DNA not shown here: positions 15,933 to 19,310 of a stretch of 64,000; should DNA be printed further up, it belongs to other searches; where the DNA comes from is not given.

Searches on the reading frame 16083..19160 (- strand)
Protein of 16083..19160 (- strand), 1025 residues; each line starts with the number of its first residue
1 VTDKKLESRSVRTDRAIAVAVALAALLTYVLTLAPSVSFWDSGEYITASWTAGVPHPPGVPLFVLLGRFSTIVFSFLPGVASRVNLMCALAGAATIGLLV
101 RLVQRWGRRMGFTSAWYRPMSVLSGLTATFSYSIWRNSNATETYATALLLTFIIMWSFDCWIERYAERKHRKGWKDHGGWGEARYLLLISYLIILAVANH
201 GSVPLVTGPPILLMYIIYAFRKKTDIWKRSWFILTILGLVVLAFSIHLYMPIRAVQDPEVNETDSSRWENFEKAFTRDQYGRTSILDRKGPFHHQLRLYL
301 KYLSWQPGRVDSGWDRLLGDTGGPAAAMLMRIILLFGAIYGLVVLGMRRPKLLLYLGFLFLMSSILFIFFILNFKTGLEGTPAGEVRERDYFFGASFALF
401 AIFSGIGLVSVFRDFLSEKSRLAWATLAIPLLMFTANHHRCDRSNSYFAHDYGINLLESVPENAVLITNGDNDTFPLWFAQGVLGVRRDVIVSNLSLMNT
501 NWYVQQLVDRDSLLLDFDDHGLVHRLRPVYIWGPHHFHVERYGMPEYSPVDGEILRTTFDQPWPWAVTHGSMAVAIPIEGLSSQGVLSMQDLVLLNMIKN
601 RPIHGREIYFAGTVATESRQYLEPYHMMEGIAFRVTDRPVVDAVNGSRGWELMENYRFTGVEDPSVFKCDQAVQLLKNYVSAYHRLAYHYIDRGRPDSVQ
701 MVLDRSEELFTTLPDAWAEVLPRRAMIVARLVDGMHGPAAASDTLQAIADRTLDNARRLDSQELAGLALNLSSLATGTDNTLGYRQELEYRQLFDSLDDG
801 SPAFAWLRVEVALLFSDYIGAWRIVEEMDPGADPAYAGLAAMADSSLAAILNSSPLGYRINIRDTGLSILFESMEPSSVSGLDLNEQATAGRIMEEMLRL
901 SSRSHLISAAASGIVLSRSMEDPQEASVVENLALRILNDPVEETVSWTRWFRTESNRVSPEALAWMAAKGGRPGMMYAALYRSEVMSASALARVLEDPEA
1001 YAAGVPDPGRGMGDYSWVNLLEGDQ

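Call 75: search_protein_families(library=pfam, proteins=[window:16083-19160:-], max_evalue=0.01)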
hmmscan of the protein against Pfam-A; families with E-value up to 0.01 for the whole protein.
window:16083-19160:- (1025 aa): 1 family
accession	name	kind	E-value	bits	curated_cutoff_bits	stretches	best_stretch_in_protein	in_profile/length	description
PF11028.14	TMEM260-like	-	6.3e-36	124.3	24.2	1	41-222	1-177/179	Protein O-mannosyl-transferase TMEM260-like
